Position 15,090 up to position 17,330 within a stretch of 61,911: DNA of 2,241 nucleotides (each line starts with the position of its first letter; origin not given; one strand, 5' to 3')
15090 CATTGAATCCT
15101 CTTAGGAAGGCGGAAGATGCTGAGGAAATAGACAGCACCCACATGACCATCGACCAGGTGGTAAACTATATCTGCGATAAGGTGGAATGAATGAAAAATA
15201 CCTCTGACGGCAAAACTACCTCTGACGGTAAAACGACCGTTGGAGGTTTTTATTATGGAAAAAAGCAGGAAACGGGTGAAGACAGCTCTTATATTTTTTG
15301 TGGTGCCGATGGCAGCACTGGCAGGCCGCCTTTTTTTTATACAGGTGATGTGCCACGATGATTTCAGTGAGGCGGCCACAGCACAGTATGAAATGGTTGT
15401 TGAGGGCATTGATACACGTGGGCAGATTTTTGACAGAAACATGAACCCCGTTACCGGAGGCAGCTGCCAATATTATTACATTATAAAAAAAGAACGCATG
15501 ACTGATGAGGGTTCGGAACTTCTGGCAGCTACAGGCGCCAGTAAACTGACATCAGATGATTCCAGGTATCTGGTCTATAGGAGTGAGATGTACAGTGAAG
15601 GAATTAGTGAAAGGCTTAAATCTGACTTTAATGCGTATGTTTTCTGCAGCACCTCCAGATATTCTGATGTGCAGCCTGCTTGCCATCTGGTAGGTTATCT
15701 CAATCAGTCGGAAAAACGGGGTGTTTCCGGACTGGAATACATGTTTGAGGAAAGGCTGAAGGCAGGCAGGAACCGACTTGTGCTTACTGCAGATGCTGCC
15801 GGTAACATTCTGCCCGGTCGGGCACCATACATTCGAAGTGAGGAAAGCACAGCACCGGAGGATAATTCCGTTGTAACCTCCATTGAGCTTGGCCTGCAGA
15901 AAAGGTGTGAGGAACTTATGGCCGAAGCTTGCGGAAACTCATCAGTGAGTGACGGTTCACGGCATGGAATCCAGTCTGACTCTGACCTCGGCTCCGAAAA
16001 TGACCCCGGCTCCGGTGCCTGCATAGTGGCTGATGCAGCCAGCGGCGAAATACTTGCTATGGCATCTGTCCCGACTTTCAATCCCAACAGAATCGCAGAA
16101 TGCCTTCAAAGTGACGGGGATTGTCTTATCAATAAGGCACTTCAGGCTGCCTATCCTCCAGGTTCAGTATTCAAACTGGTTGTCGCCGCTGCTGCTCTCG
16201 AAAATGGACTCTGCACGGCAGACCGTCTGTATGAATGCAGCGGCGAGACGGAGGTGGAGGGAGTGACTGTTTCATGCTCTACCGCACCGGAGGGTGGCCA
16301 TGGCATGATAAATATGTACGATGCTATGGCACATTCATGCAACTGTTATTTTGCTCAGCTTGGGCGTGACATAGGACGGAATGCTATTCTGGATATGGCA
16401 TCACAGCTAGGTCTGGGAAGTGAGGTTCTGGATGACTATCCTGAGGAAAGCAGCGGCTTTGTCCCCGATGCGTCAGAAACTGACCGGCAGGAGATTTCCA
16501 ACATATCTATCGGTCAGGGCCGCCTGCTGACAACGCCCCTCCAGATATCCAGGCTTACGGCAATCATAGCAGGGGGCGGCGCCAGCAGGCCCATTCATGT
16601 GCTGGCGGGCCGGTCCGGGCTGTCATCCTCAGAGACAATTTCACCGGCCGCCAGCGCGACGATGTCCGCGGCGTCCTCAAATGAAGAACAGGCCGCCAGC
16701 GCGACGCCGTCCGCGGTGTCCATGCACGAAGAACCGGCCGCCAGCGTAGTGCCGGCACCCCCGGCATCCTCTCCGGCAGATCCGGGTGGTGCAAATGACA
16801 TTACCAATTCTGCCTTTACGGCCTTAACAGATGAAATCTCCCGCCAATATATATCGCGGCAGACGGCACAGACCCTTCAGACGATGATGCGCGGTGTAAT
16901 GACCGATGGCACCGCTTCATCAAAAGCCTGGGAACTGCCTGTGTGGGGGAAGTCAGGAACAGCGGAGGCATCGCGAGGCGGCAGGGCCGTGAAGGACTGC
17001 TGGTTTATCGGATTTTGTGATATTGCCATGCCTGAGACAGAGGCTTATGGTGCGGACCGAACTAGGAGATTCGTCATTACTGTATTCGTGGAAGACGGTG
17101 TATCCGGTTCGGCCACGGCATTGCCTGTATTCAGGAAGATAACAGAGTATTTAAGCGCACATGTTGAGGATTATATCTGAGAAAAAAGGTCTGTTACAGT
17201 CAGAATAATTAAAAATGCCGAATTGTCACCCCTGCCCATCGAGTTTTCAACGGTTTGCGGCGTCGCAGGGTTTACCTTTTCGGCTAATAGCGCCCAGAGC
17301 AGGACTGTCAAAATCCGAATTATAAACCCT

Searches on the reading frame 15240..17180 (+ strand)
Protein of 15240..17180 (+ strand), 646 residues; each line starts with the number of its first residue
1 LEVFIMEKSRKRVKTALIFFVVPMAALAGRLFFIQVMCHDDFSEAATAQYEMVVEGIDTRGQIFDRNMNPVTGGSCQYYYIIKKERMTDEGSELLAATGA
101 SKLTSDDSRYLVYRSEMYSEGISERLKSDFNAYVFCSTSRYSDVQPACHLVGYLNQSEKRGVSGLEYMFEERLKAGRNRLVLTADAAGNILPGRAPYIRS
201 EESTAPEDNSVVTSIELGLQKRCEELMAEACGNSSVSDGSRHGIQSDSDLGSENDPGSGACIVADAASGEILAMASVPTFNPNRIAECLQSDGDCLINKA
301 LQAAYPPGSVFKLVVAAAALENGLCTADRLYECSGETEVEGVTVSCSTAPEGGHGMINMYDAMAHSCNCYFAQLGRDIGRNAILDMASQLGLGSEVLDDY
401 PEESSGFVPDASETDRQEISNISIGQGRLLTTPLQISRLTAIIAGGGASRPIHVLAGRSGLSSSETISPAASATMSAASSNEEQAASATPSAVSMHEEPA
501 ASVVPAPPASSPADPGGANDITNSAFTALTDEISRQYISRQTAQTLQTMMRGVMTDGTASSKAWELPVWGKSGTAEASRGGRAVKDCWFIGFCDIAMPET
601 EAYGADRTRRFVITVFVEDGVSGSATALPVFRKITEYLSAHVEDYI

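Call 14: search_protein_families(library=pfam, proteins=[window:15240-17180:+])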
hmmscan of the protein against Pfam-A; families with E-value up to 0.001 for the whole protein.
window:15240-17180:+ (646 aa): 1 family
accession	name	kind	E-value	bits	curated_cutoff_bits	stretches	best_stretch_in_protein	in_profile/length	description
PF00905.27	Transpeptidase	-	2.8e-47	161.8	22.1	1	259-594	1-266/299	Penicillin binding protein transpeptidase domain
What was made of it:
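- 15255..17180 (+): PBP (FtsI/PBP2-type transpeptidase) gene whose 3' end the array follows. PF00905, E = 2.8e-47 (call 14).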

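Call 22: find_encoding_contigs(protein=window:15255-17180:+, flank=4000, max_places=10)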
Protein window:15255-17180:+ (641 aa): 3 contigs read that carry it; 2 places shown.
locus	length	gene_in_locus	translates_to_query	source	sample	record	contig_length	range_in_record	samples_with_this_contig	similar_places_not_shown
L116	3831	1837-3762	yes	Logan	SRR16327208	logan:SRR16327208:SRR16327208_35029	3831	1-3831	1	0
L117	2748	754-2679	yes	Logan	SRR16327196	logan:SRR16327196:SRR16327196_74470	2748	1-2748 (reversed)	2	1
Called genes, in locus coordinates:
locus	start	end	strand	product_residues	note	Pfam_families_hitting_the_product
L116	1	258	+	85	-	?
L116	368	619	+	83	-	PF05239:PRC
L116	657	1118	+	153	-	PF22811:Zn_ribbon_NrdR, PF03477:ATP-cone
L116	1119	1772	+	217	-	PF13189:Cytidylate_kin2, PF02224:Cytidylate_kin, PF13207:AAA_17 (weak), PF13238:AAA_18 (weak)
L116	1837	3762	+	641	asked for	PF00905:Transpeptidase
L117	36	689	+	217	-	PF13189:Cytidylate_kin2, PF02224:Cytidylate_kin, PF13207:AAA_17 (weak), PF13238:AAA_18 (weak)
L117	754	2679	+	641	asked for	PF00905:Transpeptidase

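Call 23: find_homologous_proteins(query=window:15255-17180:+, max_evalue=1e-30)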
Query window:15255-17180:+ (641 aa): 307 proteins with E <= 1e-30 among 8000 candidates; the best 120 are listed.
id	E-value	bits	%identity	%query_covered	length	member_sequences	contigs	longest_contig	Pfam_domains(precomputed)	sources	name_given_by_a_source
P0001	0.0e+0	1428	100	100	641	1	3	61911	PF00905.28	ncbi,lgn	-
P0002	0.0e+0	1099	78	100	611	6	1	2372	PF00905.28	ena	-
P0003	0.0e+0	1084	79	100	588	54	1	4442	PF00905.28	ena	-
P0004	1.8e-228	778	60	100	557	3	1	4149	PF00905.28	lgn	-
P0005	1.5e-227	775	60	100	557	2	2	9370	PF00905.28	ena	-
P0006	4.5e-226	770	59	100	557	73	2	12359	PF00905.28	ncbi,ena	-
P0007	7.0e-226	769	59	100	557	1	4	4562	PF00905.28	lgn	-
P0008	1.3e-225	768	59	100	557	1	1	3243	PF00905.28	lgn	-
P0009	3.2e-225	767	59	100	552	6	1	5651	PF00905.28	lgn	-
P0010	2.8e-224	764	59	99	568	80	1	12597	PF00905.28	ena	-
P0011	1.2e-223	762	65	70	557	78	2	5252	PF00905.28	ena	-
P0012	6.7e-223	760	65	70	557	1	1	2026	PF00905.28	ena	-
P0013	8.1e-219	746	59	100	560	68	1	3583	PF00905.28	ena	-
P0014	2.2e-214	731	56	100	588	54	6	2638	PF00905.28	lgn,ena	-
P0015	1.0e-208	713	54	100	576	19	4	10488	PF00905.28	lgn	-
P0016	3.9e-192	658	50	99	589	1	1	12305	PF00905.28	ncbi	-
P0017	3.7e-176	605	47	99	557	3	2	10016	PF00905.28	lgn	-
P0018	3.1e-175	602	48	99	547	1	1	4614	PF00905.28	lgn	-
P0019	1.1e-173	597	53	70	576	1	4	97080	PF00905.28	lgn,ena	-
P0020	1.6e-172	593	47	99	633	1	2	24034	PF00905.28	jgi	-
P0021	7.9e-170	584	47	98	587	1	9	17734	PF00905.28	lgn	-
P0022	6.3e-167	575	48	98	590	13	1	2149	PF00905.28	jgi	-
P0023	9.5e-162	558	48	98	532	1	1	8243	PF00905.28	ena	-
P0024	3.4e-157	543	43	100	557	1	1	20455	PF00905.28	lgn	-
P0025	9.1e-157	541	45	81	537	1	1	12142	PF00905.28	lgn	-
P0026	1.0e-156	541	64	62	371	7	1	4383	PF00905.28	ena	-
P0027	4.1e-155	536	42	99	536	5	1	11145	PF00905.28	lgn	-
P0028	4.4e-154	532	44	99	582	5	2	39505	PF00905.28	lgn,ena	-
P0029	1.0e-152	528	50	70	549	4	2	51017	PF00905.28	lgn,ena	-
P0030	1.8e-151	524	47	71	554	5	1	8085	PF00905.28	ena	-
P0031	3.1e-149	516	44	99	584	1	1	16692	PF00905.28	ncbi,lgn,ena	-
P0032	3.3e-149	516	47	70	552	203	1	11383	PF00905.28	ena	-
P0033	4.3e-149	516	47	71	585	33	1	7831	PF03717.21,PF00905.28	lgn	-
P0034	5.0e-149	516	49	71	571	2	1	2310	PF03717.21,PF00905.28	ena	-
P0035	1.4e-148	514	44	99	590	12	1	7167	PF00905.28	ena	-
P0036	1.0e-146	508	47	69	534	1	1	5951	PF00905.28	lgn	-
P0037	9.3e-145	502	42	99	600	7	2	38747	PF00905.28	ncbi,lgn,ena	-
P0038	1.9e-144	501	41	98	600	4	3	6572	PF00905.28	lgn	-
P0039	2.3e-143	497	43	99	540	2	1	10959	PF03717.21,PF00905.28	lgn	-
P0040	4.5e-143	496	42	99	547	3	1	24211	PF03717.21,PF00905.28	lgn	-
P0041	2.2e-142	494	42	99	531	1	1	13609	PF03717.21,PF00905.28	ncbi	-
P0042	1.6e-141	491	49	69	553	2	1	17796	PF00905.28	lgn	-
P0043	2.1e-141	490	43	96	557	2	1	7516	PF00905.28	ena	-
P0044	3.8e-141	490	45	71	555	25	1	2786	PF00905.28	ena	-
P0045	4.5e-141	489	43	99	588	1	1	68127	PF03717.21,PF00905.28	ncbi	-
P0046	8.6e-141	488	47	71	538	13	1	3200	PF00905.28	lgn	-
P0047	1.2e-140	488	40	98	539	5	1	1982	PF00905.28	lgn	-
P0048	1.4e-140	488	48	69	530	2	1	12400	PF00905.28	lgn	-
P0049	2.3e-140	487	47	71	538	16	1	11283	PF00905.28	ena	-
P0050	4.1e-140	486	40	99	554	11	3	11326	PF00905.28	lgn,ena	-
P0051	4.1e-140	486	50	69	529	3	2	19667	PF00905.28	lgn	-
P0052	5.8e-140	486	47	73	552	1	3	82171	PF00905.28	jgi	-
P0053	5.9e-140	486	48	69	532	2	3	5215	PF00905.28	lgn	-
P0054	2.5e-139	484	47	71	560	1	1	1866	PF00905.28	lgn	-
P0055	7.0e-139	482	40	99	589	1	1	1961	PF00905.28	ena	-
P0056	1.2e-138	481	41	99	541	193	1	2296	PF00905.28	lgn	-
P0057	2.9e-138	480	48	68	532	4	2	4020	PF00905.28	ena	-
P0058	3.8e-138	480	48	69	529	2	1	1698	PF00905.28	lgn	-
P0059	4.3e-138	480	45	71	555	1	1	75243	PF00905.28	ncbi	ncbi:MAG: peptidoglycan D,D-transpeptidase FtsI family protein [Anaerovoracaceae bacterium]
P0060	4.7e-138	479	39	99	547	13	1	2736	PF00905.28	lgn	-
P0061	5.0e-138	479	43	73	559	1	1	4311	PF00905.28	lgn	-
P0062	6.9e-138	479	39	99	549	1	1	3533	PF00905.28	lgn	-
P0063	7.3e-138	479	49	69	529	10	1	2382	PF00905.28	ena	-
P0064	9.4e-138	478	47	71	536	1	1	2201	PF00905.28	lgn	-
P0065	1.6e-137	478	49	68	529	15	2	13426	PF00905.28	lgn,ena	-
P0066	3.2e-137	477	47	69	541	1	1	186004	PF00905.28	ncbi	-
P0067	4.6e-137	476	42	99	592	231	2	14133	PF00905.28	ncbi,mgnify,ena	mgnify:FL=1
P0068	9.5e-137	475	40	98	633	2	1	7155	PF00905.28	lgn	-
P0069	1.1e-136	475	47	68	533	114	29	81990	PF00905.28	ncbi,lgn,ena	-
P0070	1.3e-136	475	46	69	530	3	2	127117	PF00905.28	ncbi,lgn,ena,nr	ncbi:MAG: penicillin-binding protein 2 [Firmicutes bacterium]|nr:penicillin-binding protein 2 [Bacil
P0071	1.7e-136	474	39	99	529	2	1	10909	PF00905.28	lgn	-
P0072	3.9e-136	473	46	70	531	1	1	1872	PF00905.28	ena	-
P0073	4.1e-136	473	39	98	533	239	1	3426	PF00905.28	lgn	-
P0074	1.1e-135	472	42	99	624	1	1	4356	PF03717.21,PF00905.28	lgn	-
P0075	3.1e-135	470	46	70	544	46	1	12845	PF00905.28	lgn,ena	-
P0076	3.3e-135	470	48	68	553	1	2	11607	PF00905.28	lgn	-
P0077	3.7e-135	470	46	70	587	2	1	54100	PF00905.28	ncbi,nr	ncbi:MAG: penicillin-binding protein 2 [Firmicutes bacterium]|nr:penicillin-binding protein 2 [Bacil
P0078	4.2e-135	470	47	69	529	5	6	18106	PF00905.28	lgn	-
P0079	4.3e-135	470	42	73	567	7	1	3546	PF00905.28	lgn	-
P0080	8.3e-135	469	46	71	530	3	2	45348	PF03717.21,PF00905.28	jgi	-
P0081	1.3e-134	468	47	68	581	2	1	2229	PF00905.28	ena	-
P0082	3.1e-134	467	44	70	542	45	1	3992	PF03717.21,PF00905.28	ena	-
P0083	4.5e-134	466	40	99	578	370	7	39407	PF00905.28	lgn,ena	-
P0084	5.7e-134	466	40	98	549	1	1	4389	PF00905.28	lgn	-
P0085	1.1e-133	465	45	73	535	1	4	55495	PF00905.28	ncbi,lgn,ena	-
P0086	1.7e-133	464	40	99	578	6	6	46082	PF00905.28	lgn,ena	-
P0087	1.8e-133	464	43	66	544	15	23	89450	PF00905.28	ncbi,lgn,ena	-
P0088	2.1e-133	464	44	70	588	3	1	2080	PF00905.28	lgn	-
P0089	3.9e-132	460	43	73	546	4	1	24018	PF00905.28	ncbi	-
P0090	4.1e-132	460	41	73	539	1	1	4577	PF00905.28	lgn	-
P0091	8.9e-132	459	40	99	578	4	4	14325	PF00905.28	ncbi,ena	-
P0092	1.4e-131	458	37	95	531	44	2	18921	PF03717.21,PF00905.28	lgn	-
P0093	1.8e-131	458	40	99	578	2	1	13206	PF00905.28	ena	-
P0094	4.0e-131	457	39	98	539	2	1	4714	PF00905.28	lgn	-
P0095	4.3e-131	456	44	68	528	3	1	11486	PF00905.28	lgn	-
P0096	5.9e-131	456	44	69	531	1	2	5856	PF03717.21,PF00905.28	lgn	-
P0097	5.9e-131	456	40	99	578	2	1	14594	PF00905.28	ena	-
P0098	7.3e-131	456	43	71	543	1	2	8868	PF00905.28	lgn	-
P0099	3.0e-130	454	44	71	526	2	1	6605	PF00905.28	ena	-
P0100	6.3e-130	453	46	69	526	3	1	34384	PF00905.28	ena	-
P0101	1.7e-129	451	44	71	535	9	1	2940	PF03717.21,PF00905.28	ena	-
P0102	2.9e-129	450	44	72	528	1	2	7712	PF00905.28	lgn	-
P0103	1.7e-127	444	45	68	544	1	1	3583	PF00905.28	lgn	-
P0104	1.9e-127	444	46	66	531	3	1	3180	PF00905.28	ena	-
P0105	1.2e-126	442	43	70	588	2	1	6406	PF00905.28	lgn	-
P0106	2.4e-126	441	40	97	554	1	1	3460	PF00905.28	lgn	-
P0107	2.6e-126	441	40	98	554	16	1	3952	PF00905.28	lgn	-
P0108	5.6e-126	440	40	97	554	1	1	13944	PF00905.28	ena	-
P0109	1.1e-125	439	40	97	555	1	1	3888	PF00905.28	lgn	-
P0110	2.3e-125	437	45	69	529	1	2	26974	PF00905.28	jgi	-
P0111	2.7e-125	437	40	97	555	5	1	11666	PF00905.28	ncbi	-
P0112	2.3e-124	434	39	95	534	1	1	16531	PF00905.28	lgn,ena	-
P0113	1.8e-121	425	43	73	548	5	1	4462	PF03717.21,PF00905.28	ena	-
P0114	1.0e-120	422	39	99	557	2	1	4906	PF00905.28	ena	-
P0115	9.7e-116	406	37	97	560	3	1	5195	PF00905.28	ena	-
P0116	1.1e-112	396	44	73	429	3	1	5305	PF00905.28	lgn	-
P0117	1.7e-112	395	45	71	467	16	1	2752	PF00905.28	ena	-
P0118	2.8e-111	391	41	69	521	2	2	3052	PF00905.28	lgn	-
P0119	1.2e-110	389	39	73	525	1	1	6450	PF00905.28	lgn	-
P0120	3.1e-110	388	41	69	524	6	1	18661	PF00905.28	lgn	-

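Call 24: find_encoding_contigs(protein=P0003, flank=4000, max_places=6)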
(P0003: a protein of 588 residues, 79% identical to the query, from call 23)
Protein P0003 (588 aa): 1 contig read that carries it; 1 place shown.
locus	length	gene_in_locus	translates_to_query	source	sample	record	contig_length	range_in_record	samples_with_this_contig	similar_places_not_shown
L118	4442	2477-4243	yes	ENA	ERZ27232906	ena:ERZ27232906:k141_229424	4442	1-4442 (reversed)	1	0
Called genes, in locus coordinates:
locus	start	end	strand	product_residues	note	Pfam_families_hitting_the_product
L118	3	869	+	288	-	?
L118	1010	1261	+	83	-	PF05239:PRC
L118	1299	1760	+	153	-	PF22811:Zn_ribbon_NrdR, PF03477:ATP-cone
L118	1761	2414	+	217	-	PF13189:Cytidylate_kin2, PF02224:Cytidylate_kin, PF13207:AAA_17 (weak), PF13238:AAA_18 (weak)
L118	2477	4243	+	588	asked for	PF00905:Transpeptidase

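Call 25: find_encoding_contigs(protein=P0002, flank=4000, max_places=6)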
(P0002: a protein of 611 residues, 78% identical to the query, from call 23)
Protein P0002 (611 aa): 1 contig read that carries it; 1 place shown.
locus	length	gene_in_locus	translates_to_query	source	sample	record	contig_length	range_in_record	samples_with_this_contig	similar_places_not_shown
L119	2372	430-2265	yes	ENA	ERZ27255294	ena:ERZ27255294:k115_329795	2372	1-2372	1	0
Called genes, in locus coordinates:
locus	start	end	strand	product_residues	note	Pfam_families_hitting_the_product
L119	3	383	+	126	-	?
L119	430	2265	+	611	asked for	PF00905:Transpeptidase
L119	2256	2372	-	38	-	?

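Call 26: find_encoding_contigs(protein=P0006, flank=4000, max_places=6)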
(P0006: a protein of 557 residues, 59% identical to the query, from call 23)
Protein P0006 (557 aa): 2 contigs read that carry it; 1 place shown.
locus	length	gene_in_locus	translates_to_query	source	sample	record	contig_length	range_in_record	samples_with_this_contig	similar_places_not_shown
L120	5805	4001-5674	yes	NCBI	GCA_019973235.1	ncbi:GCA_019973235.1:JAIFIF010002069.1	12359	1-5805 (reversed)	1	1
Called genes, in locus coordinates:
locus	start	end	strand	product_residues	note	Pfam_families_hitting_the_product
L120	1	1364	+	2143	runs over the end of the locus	PF09992:NAGPA, PF16656:Pur_ac_phosph_N (weak), PF00149:Metallophos, PF00041:fn3 (weak)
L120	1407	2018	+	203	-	PF14343:PrcB_C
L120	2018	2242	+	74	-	-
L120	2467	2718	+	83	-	PF05239:PRC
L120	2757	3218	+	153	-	PF22811:Zn_ribbon_NrdR, PF03477:ATP-cone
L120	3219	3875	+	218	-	PF13189:Cytidylate_kin2, PF02224:Cytidylate_kin, PF13207:AAA_17 (weak), PF13238:AAA_18 (weak)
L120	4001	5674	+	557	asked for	PF00905:Transpeptidase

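Call 27: find_encoding_contigs(protein=P0010, flank=4000, max_places=6)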
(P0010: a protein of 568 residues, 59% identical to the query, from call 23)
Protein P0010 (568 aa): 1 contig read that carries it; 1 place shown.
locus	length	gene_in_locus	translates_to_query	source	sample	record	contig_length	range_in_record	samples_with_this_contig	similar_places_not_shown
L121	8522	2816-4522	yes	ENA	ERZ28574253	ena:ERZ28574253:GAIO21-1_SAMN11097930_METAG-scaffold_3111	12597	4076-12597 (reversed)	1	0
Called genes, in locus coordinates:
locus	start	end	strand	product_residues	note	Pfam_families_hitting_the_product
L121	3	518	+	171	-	?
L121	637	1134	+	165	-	PF14343:PrcB_C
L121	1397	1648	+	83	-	PF05239:PRC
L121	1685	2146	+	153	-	PF22811:Zn_ribbon_NrdR, PF03477:ATP-cone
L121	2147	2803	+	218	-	PF13189:Cytidylate_kin2, PF02224:Cytidylate_kin, PF13207:AAA_17 (faint), PF13238:AAA_18 (weak)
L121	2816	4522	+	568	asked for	PF00905:Transpeptidase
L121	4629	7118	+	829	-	-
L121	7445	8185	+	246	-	-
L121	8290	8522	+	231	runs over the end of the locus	PF00005:ABC_tran, PF13304:AAA_21 (faint)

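Call 44: list_cluster_members(proteins=[P0003, P0002, P0121])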
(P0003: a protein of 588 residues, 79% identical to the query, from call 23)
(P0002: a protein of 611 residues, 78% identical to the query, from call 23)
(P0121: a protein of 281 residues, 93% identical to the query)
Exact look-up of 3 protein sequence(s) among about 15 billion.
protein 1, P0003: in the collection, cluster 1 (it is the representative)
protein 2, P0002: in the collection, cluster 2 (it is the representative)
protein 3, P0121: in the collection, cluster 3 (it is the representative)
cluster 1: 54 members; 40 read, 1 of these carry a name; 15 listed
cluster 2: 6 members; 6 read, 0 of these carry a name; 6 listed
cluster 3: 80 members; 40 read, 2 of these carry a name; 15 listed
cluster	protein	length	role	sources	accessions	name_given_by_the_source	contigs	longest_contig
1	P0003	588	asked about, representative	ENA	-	-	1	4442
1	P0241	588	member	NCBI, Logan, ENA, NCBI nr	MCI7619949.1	MAG: hypothetical protein MST07_11195 [Firmicutes bacterium] | hypothetical protein [Bacillota bacterium]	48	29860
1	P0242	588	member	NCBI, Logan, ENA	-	-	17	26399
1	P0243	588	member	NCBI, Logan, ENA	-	-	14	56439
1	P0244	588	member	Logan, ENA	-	-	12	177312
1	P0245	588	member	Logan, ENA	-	-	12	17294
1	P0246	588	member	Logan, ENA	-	-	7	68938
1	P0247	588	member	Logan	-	-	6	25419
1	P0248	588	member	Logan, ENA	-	-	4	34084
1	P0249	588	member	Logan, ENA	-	-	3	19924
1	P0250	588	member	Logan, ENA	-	-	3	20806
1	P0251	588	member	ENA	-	-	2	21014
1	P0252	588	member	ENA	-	-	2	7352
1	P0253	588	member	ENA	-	-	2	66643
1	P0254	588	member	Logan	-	-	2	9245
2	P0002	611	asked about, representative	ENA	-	-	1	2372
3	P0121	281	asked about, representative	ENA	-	-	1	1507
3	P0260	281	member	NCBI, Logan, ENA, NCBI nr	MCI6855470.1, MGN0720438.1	MAG: diadenylate cyclase CdaA [Firmicutes bacterium] | diadenylate cyclase CdaA [Bacillota bacterium]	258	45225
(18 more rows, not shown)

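Call 47: find_encoding_contigs(protein=P0260, flank=3000, max_places=10)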
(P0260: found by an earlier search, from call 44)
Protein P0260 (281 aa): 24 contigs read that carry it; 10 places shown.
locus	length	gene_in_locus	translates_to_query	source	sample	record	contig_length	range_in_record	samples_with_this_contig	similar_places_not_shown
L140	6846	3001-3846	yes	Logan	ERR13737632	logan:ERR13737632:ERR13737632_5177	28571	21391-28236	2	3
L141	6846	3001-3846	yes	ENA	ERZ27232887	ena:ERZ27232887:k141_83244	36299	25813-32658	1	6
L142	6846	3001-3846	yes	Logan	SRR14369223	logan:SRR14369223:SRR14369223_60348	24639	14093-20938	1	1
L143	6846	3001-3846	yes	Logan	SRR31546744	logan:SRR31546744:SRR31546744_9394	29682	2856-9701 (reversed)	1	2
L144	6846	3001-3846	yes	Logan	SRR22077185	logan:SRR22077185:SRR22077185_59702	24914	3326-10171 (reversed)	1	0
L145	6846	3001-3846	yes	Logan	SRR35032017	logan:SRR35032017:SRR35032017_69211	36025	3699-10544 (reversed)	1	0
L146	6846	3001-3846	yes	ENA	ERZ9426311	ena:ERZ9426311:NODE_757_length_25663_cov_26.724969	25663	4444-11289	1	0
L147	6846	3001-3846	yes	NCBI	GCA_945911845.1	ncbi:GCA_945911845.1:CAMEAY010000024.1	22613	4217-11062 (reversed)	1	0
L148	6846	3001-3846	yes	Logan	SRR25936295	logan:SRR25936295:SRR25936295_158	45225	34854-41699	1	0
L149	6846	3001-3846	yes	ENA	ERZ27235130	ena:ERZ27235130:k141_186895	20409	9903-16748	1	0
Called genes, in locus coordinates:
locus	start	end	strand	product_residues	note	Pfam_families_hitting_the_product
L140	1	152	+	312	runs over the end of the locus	PF02653:BPD_transp_2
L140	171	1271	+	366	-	PF00254:FKBP_C, PF05698:Trigger_C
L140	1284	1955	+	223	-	PF00072:Response_reg, PF00486:Trans_reg_C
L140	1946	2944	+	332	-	PF02518:HATPase_c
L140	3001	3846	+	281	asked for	PF19293:CdaA_N, PF02457:DAC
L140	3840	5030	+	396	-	PF07949:YbbR (weak)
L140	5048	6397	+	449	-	PF02878:PGM_PMM_I, PF02879:PGM_PMM_II, PF02880:PGM_PMM_III, PF00408:PGM_PMM_IV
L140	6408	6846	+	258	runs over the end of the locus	?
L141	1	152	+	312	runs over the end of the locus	PF02653:BPD_transp_2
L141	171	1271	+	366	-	PF00254:FKBP_C, PF05698:Trigger_C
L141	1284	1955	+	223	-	PF00072:Response_reg, PF00486:Trans_reg_C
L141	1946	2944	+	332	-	PF02518:HATPase_c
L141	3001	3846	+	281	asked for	PF19293:CdaA_N, PF02457:DAC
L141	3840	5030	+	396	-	PF07949:YbbR (weak)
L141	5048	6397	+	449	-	PF02878:PGM_PMM_I, PF02879:PGM_PMM_II, PF02880:PGM_PMM_III, PF00408:PGM_PMM_IV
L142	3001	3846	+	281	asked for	PF19293:CdaA_N, PF02457:DAC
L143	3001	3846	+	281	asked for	PF19293:CdaA_N, PF02457:DAC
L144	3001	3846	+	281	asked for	PF19293:CdaA_N, PF02457:DAC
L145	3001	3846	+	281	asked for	PF19293:CdaA_N, PF02457:DAC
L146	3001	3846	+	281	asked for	PF19293:CdaA_N, PF02457:DAC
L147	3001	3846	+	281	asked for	PF19293:CdaA_N, PF02457:DAC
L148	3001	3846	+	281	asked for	PF19293:CdaA_N, PF02457:DAC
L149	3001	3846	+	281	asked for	PF19293:CdaA_N, PF02457:DAC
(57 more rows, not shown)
